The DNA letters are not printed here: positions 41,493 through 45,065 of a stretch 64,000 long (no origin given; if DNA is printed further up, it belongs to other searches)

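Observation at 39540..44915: Secreted beta-helix/LCAT-like lipase giant protein followed by five tandem paralogous 3-TM membrane proteins: candidate novel effector-immunity or lipid-harvesting module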

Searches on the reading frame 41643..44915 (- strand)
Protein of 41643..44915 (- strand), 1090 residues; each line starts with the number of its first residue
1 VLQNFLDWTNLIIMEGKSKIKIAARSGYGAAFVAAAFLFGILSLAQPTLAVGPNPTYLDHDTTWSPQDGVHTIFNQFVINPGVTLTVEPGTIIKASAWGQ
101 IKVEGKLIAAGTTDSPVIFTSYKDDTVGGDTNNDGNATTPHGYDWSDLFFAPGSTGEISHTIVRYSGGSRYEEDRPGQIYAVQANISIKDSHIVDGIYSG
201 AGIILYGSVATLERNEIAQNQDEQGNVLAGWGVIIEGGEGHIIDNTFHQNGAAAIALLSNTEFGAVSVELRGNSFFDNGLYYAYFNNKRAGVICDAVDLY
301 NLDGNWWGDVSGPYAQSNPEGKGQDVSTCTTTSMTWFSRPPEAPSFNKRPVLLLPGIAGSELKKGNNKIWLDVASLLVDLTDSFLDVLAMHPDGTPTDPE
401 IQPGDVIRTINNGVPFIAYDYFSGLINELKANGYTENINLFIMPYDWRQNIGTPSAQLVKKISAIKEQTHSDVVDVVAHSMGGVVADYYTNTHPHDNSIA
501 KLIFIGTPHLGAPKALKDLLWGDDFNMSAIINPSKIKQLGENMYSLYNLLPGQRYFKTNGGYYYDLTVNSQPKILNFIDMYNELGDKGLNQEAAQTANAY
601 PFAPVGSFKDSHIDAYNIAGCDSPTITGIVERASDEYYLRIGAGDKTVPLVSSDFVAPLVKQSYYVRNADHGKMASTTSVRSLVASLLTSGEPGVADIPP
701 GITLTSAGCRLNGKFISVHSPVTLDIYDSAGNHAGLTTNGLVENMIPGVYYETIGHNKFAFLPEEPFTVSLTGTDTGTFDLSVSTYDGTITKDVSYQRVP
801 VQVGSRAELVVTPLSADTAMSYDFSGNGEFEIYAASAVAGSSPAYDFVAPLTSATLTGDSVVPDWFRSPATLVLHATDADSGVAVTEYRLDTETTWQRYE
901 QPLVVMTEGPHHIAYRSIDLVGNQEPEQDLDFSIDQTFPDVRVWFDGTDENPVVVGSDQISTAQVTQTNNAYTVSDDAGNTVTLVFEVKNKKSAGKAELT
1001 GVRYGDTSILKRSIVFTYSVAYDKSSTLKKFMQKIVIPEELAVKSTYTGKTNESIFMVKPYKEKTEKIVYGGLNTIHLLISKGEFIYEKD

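Call 3: search_protein_families(library=pfam, proteins=[window:41643-44915:-], max_evalue=1)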
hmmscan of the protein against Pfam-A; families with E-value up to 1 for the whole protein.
window:41643-44915:- (1090 aa): 11 families
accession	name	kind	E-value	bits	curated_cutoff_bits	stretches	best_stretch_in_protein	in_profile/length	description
PF02450.21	LCAT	-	4.6e-21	75.9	21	1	369-570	6-223/392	Lecithin:cholesterol acyltransferase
PF07819.20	PGAP1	-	2.3e-07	31.2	24.3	1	459-515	76-135/233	PGAP1-like alpha/beta domain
PF13229.12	Beta_helix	-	1.7e-06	28.2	25.9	1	174-288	44-147/158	Right handed beta helix region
PF00561.26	Abhydrolase_1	-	1.3e-05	25.5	25.8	1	456-662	53-227/245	alpha/beta hydrolase fold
PF24096.1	DUF7379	-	0.00025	21.5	33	1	456-515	55-118/191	Domain of unknown function (DUF7379)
PF02089.21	Palm_thioest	-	0.0009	19.5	26.8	1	457-515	57-116/254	Palmitoyl protein thioesterase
PF06028.17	DUF915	-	0.0012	18.7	22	1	454-509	85-143/255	Alpha/beta hydrolase of unknown function (DUF915)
PF12697.13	Abhydrolase_6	-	0.012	16.8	26.3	1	463-510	62-94/217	Alpha/beta hydrolase family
PF12146.15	Hydrolase_4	-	0.02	14.6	27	1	462-508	66-110/239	Serine aminopeptidase, S33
PF05057.20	DUF676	-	0.062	13.2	20.3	1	465-540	69-155/217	Putative serine esterase (DUF676)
PF01674.24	Lipase_2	-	0.093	12.7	20.3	1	460-488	63-91/219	Lipase (class 2)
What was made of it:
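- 43902..44744 (-): Right-handed beta-helix domain (about residues 45-325). Pfam Beta_helix E=1.7e-6 (call 3).
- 42807..43874 (-): LPLA2/LCAT-fold alpha/beta hydrolase (about residues 335-690). Catalytic Ser467 is at 43476-43478, Asp632 at 42981-42983 and His658 at 42903-42905. The invariant Cys608/Cys696 pair is at 43053-43055 and 42789-42791 (Cys696 lies just past the stated domain end). Pfam LCAT 4.6e-21 (call 3).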

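Call 4: search_protein_families(library=ncbifam, proteins=[window:41643-44915:-], max_evalue=1)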
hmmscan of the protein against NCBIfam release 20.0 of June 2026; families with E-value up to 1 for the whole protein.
window:41643-44915:- (1090 aa): 4 families
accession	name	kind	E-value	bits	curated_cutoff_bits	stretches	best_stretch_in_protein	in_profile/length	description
NF047446.1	barrel_OmpL47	domain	6.8e-20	71.3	40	1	868-934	3-68/68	OmpL47-type beta-barrel domain-containing protein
NF047441.1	Lepto_OmpL47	equivalog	1.2e-11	44.9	250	1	870-943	75-147/336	multi-beta-barrel domain surface protein OmpL47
NF011457.0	PRK14875.1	equivalog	0.015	14.2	307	1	456-506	182-230/372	acetoin dehydrogenase dihydrolipoyllysine-residue acetyltransferase subunit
NF050060.1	e_nPHAscl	equivalog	0.05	12.7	450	1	457-506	121-170/345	extracellular native short-chain-length polyhydroxyalkanoate depolymerase PhaZ7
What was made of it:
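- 41646..42788 (-): C-terminal beta-sandwich domains (residues 697-1077). They include an OmpL47-type barrel (42114-42314) and the last domain (41646-41894), whose end is the part copied in the relics. NCBIfam barrel_OmpL47 6.8e-20 (call 4).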

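Call 14: find_encoding_contigs(protein=window:41643-44915:-, flank=10000, max_places=6)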
Protein window:41643-44915:- (1090 aa): no gene with exactly this product is on record in the collection.

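Call 31: find_homologous_proteins(query=window:41643-44876:-, max_evalue=1e-10)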
Query window:41643-44876:- (1077 aa): 711 proteins with E <= 1e-10 among 8000 candidates; the best 120 are listed.
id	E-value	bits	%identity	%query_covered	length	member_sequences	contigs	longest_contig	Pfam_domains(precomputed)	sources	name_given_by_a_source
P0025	0.0e+0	1234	54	98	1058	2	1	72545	PF13229.13,PF02450.22,PF07819.20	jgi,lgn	-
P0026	1.2e-212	727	39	96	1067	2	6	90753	PF02450.22,PF28492.1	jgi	-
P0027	6.3e-204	698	40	69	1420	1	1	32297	PF13229.13,PF02450.22,PF28492.1,PF07819.20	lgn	-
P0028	6.4e-194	665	32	93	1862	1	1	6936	PF13229.13,PF02450.22,PF00561.27,PF05048.20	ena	-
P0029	1.6e-186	640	40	69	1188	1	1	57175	PF02450.22,PF00561.27,PF07819.20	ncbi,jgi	jgi:hypothetical protein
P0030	7.4e-185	635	35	70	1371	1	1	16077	PF02450.22,PF00561.27,PF07819.20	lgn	-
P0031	3.0e-184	633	34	96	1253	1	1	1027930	PF13229.13,PF02450.22,PF00561.27,PF05048.20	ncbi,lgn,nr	ncbi:MAG: alpha/beta fold hydrolase [bacterium]|nr:alpha/beta fold hydrolase [bacterium]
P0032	2.9e-177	610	39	71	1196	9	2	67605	PF13229.13,PF02450.22,PF07819.20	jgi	-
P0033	5.3e-177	609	38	69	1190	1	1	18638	PF02450.22,PF07819.20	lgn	-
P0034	4.3e-176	606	34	91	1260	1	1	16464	PF13229.13,PF01674.25,PF02450.22,PF00561.27,PF28492.1,PF07819.20,PF24096.3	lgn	-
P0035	1.4e-175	604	38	84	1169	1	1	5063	PF02450.22,PF00561.27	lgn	-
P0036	1.1e-162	561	37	73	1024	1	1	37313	PF02089.22,PF02450.22,PF00561.27,PF07819.20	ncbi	-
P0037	3.0e-161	557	39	53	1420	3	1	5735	PF13229.13,PF02450.22,PF28492.1,PF07819.20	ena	-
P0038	1.5e-160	554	33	94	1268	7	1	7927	PF13229.13,PF02450.22,PF28492.1,PF05048.20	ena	-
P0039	5.3e-160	553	40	53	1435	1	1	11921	PF13229.13,PF02450.22,PF28492.1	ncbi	-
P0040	5.6e-159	549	33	91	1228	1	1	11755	PF13229.13,PF02450.22,PF00561.27,PF28492.1,PF07819.20,PF05048.20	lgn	-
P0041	1.3e-158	548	37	69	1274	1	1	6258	PF02089.22,PF02450.22,PF00561.27,PF07819.20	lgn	-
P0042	5.9e-156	539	38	53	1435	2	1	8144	PF13229.13,PF02450.22,PF28492.1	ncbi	-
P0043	6.8e-155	536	39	69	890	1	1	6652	PF05057.21,PF02450.22,PF07819.20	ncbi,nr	ncbi:MAG: hypothetical protein HY973_04540, partial [Candidatus Kerfeldbacteria bacterium]|nr:hypoth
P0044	7.7e-155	535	39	54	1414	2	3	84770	PF13229.13,PF02450.22,PF28492.1,PF07819.20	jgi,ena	-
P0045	2.7e-154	534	38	53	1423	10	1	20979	PF13229.13,PF02450.22,PF28492.1,PF07819.20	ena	-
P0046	9.9e-154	532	39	53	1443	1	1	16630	PF13229.13,PF02450.22,PF28492.1,PF07819.20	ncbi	-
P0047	4.6e-152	526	36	69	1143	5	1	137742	PF02450.22,PF00561.27,PF07819.20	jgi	-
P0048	1.4e-151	525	36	75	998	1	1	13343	PF02450.22,PF07819.20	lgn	-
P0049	1.8e-149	518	36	66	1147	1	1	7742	PF02450.22,PF00561.27,PF07819.20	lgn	-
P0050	8.9e-144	499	39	53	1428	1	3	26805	PF13229.13,PF02450.22,PF28492.1,PF07819.20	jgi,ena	-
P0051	2.4e-143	497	36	69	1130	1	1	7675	PF02450.22,PF00561.27,PF07819.20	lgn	-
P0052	5.0e-143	496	34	79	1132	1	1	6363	PF02089.22,PF02450.22,PF00561.27,PF07819.20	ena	-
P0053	5.8e-143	496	32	92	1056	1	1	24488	PF13229.13,PF02450.22,PF05048.20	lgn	-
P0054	2.3e-138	481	40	54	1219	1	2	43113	PF13229.13,PF02450.22,PF07819.20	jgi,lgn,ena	-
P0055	8.6e-138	479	33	83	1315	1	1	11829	PF13229.13,PF02450.22,PF00561.27,PF28492.1,PF07819.20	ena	-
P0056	1.2e-137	479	36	70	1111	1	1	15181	PF02450.22,PF00561.27,PF07819.20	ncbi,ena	-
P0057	9.6e-137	476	39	55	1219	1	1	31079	PF13229.13,PF02450.22,PF00561.27,PF28492.1,PF07819.20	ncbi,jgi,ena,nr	ncbi:alpha/beta fold hydrolase [Patescibacteria group bacterium]|nr:alpha/beta fold hydrolase [Pates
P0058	1.2e-136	475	39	54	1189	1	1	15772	PF13229.13,PF02450.22,PF28492.1,PF07819.20,PF24096.3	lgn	-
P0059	1.2e-136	475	32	94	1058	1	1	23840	PF13229.13,PF02450.22,PF00561.27,PF05048.20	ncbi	-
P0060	1.5e-135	472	31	94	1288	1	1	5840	PF13229.13,PF02450.22,PF28492.1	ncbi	-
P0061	8.0e-135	469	34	82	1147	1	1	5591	PF02089.22,PF06028.18,PF02450.22,PF00561.27,PF07819.20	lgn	-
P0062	1.5e-134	468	33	81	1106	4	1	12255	PF13229.13,PF02450.22,PF00561.27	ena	-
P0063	2.2e-134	468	33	82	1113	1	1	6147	PF06028.18,PF02450.22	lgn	-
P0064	1.5e-132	462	31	96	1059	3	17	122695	PF02450.22,PF28492.1,PF07819.20,PF05048.20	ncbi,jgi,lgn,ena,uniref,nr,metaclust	ncbi:MAG: hypothetical protein A3C85_03155 [Candidatus Doudnabacteria bacterium RIFCSPHIGHO2_02_FULL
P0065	3.3e-132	461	37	54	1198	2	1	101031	PF13229.13,PF02450.22,PF07819.20,PF05048.20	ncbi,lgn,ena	-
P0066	3.6e-132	460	32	55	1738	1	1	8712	PF02450.22,PF07819.20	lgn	-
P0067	4.6e-132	460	34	55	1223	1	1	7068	PF02450.22,PF07819.20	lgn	-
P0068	5.4e-132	460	34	82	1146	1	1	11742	PF02450.22,PF07819.20,PF05048.20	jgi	jgi:hypothetical protein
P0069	6.2e-132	460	32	93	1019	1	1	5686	PF13229.13,PF02450.22,PF07819.20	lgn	-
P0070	1.6e-130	455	38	53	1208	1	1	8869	PF13229.13,PF02450.22,PF07819.20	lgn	-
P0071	2.7e-130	454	34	71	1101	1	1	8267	PF02089.22,PF13229.13,PF06028.18,PF02450.22,PF07819.20,PF05048.20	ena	-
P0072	8.2e-129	449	36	47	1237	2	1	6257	PF13229.13,PF02450.22,PF00561.27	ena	-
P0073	5.0e-128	447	35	70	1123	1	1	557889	PF02089.22,PF13229.13,PF02450.22,PF07819.20,PF05048.20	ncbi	ncbi:MAG: lipase/acyltransferase domain-containing protein [Minisyncoccota bacterium]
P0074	1.1e-127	446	36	50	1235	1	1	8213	PF00932.26,PF02450.22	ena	-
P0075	1.5e-127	445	32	81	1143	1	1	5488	PF02089.22,PF02450.22,PF00561.27,PF07819.20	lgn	-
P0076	6.3e-127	443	34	83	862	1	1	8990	PF06028.18,PF02450.22,PF28492.1,PF07819.20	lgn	-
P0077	9.2e-127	443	33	70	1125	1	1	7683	PF13229.13,PF02450.22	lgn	-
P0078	1.3e-126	442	35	53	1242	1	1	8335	PF02450.22,PF07819.20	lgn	-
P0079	2.9e-126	441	38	54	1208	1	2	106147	PF02450.22,PF00561.27,PF07819.20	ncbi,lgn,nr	ncbi:MAG: hypothetical protein HYT31_04535 [Parcubacteria group bacterium]|nr:hypothetical protein [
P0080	5.1e-126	440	36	69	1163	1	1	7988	PF02450.22,PF07819.20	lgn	-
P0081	9.8e-126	439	33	79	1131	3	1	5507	PF05057.21,PF02450.22,PF00561.27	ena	-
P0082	1.0e-124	436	34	69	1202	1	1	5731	PF13229.13,PF06028.18,PF02450.22,PF28492.1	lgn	-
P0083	1.3e-124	435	36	69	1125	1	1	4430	PF02450.22,PF13385.14,PF07819.20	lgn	-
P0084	7.4e-124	433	36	49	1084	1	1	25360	PF13229.13,PF02450.22,PF00561.27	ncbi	-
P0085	6.2e-122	427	36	54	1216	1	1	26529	PF13229.13,PF02450.22,PF07819.20,PF05048.20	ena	-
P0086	7.9e-122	426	29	82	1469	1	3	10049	PF02450.22,PF28492.1,PF09136.17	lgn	-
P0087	1.2e-121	426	34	70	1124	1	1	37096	PF13229.13,PF02450.22,PF07819.20,PF05048.20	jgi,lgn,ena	-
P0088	3.6e-119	417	32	80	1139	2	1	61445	PF02089.22,PF02450.22,PF00561.27,PF28492.1,PF07819.20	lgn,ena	-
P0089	7.2e-119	416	31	83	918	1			PF02089.22,PF02450.22,PF28492.1,PF07819.20,PF24096.3,PF05048.20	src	-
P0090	8.8e-119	416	38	53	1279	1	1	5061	PF13229.13,PF02450.22,PF00561.27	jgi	-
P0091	3.5e-117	411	35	47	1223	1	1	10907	PF13229.13,PF06028.18,PF02450.22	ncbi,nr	ncbi:MAG: alpha/beta hydrolase [Candidatus Zambryskibacteria bacterium]|nr:alpha/beta hydrolase [Can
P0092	1.6e-116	409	30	93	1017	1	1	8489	PF13229.13,PF02450.22,PF00561.27,PF07819.20,PF05048.20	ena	-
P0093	1.4e-115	405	39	53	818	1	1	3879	PF02450.22,PF00561.27,PF07819.20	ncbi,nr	ncbi:hypothetical protein KKG71_04345, partial [Patescibacteria group bacterium]|nr:hypothetical pro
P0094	4.4e-115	404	30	80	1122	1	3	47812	PF02450.22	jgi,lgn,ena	jgi:pimeloyl-ACP methyl ester carboxylesterase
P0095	4.7e-115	404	31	91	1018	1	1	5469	PF13229.13,PF02450.22,PF13290.14,PF07819.20,PF05048.20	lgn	-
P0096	1.0e-114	403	34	69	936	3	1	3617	PF02450.22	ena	-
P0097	1.1e-114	403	33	52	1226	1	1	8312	PF02450.22,PF28492.1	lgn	-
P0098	1.5e-114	402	34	69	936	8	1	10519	PF02450.22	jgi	-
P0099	1.5e-113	399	31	86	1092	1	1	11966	PF02089.22,PF13229.13,PF06028.18,PF05057.21,PF01674.25,PF02450.22,PF00561.27,PF07819.20,PF19077.7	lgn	-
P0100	2.2e-113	398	32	72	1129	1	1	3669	PF13229.13,PF02450.22,PF07819.20,PF22888.2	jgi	jgi:hypothetical protein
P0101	2.7e-113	398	31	91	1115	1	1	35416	PF02089.22,PF05057.21,PF01674.25,PF02450.22,PF28492.1,PF07819.20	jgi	jgi:hypothetical protein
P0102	3.4e-113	398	39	53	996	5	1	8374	PF02450.22,PF00561.27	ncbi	ncbi:MAG: hypothetical protein COW93_03335, partial [Parcubacteria group bacterium CG22_combo_CG10-1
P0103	1.0e-112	396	34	50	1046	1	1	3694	PF02450.22,PF07819.20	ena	-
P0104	3.0e-112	394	39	55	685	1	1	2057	PF06028.18,PF02450.22,PF00561.27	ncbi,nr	ncbi:alpha/beta hydrolase, partial [Patescibacteria group bacterium]|nr:alpha/beta hydrolase [Patesc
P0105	8.1e-111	390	32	82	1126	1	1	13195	PF02089.22,PF01674.25,PF02450.22,PF00561.27,PF07819.20,PF19077.7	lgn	-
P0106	1.7e-110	389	34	71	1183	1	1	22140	PF02450.22,PF00561.27,PF07819.20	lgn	-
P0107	1.8e-110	389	35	69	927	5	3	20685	PF06028.18,PF02450.22,PF00561.27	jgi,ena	-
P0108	2.2e-110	388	33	66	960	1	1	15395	PF01674.25,PF02450.22,PF24096.3,PF19077.7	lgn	-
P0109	4.1e-110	387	33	81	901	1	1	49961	PF02089.22,PF01674.25,PF02450.22,PF00561.27,PF07819.20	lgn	-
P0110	5.7e-109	384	33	81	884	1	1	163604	PF02089.22,PF06028.18,PF02450.22,PF28492.1,PF07819.20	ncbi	-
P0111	2.9e-108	381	31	71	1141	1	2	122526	PF02450.22,PF28492.1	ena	-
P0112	7.9e-108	380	32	82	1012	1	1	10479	PF02089.22,PF02450.22,PF00561.27,PF07819.20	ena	-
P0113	9.8e-108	380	34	69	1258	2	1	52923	PF02089.22,PF13229.13,PF05057.21,PF01674.25,PF02450.22,PF00561.27,PF07819.20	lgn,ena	-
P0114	1.1e-107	379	32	72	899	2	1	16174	PF02450.22,PF00561.27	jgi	jgi:hypothetical protein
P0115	1.4e-107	379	33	80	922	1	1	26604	PF13229.13,PF02450.22,PF00561.27,PF07819.20,PF05048.20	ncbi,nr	ncbi:MAG: right-handed parallel beta-helix repeat-containing protein [Candidatus Yanofskybacteria ba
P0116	1.5e-107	379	32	84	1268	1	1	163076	PF02089.22,PF01272.26,PF13229.13,PF02450.22,PF00561.27,PF07819.20,PF05048.20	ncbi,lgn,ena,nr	ncbi:MAG: Uncharacterized protein G01um101430_95 [Parcubacteria group bacterium Gr01-1014_30]|nr:MAG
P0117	1.6e-107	379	34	68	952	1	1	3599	PF02450.22,PF13290.14,PF07819.20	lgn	-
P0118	1.6e-107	379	36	67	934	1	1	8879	PF02089.22,PF06028.18,PF02450.22,PF07819.20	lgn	-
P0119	3.0e-107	378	35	56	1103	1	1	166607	PF02089.22,PF01674.25,PF02450.22,PF00561.27,PF07819.20,PF19077.7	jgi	jgi:hypothetical protein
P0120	3.4e-107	378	35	57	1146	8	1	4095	PF02089.22,PF06028.18,PF06439.19,PF05057.21,PF02450.22,PF07819.20,PF03174.20,PF19077.7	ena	-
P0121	6.5e-107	377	33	69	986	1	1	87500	PF02450.22,PF00561.27,PF24096.3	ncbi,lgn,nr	ncbi:MAG: hypothetical protein NTY81_02525 [Candidatus Staskawiczbacteria bacterium]|nr:hypothetical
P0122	9.6e-107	376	31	80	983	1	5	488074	PF02450.22,PF00561.27,PF07819.20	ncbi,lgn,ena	-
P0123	1.3e-106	376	33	65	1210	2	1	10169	PF13229.13,PF05057.21,PF01674.25,PF02450.22,PF07819.20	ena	-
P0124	2.3e-106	375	31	82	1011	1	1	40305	PF02089.22,PF06028.18,PF05057.21,PF01674.25,PF02450.22,PF07819.20,PF22888.2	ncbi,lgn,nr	ncbi:MAG: alpha/beta hydrolase [bacterium]|nr:alpha/beta hydrolase [bacterium]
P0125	2.5e-106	375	32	74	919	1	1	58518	PF02450.22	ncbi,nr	ncbi:MAG: hypothetical protein Q8P83_02775 [bacterium]|nr:hypothetical protein [bacterium]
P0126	6.3e-106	374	33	71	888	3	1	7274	PF02450.22,PF24514.2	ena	-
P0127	7.6e-106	373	33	68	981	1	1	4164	PF02450.22,PF00561.27,PF07819.20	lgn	-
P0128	2.4e-105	372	33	59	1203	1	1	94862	PF13229.13,PF02450.22,PF07819.20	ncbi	-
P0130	5.4e-104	367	32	79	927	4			PF13229.13,PF01674.25,PF02450.22,PF00561.27,PF28492.1,PF07819.20,PF05048.20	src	-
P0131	6.0e-104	367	34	59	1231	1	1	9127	PF13229.13,PF01674.25,PF02450.22,PF07819.20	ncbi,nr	ncbi:MAG: hypothetical protein NTU76_03315 [Candidatus Taylorbacteria bacterium]|nr:hypothetical pro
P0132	1.5e-103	366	34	73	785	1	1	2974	PF13229.13,PF02450.22,PF07819.20,PF24096.3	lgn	-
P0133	2.0e-103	365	30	81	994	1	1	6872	PF02089.22,PF13229.13,PF02450.22,PF28492.1,PF07819.20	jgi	jgi:hypothetical protein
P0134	2.5e-103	365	31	84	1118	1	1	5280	PF02089.22,PF05057.21,PF02450.22,PF07819.20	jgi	jgi:pimeloyl-ACP methyl ester carboxylesterase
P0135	4.2e-103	364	30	86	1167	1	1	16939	PF02089.22,PF01674.25,PF02450.22,PF28492.1,PF07819.20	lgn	-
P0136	8.0e-103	363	34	69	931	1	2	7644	PF06028.18,PF02450.22,PF00561.27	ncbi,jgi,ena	-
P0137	8.7e-103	363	32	75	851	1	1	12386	PF13229.13,PF02450.22,PF00561.27,PF28492.1,PF07819.20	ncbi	-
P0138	3.8e-102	361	33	69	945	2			PF02089.22,PF06028.18,PF02450.22,PF00561.27,PF07819.20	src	-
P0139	5.4e-102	361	33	69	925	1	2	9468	PF02450.22,PF07819.20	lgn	-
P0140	1.3e-101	359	34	70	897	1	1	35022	PF02450.22,PF00561.27,PF07819.20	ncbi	-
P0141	1.5e-101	359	32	72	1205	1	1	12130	PF13229.13,PF01674.25,PF02450.22,PF00561.27,PF07819.20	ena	-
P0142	1.1e-100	356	31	83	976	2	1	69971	PF01674.25,PF02450.22,PF00561.27,PF28492.1,PF07819.20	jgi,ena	-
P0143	2.1e-100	355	33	66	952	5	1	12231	PF02450.22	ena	-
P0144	3.5e-100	355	32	69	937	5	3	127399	PF02089.22,PF02450.22,PF05990.19,PF00561.27,PF07819.20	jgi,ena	-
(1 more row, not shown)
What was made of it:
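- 41643..44876 (-): Large exported multidomain protein (1077 aa from ATG 44876; the GTG-extended ORF runs to 44915). More than 700 homologs; those that carry an organism name are Patescibacteria or unclassified MAGs (call 31).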
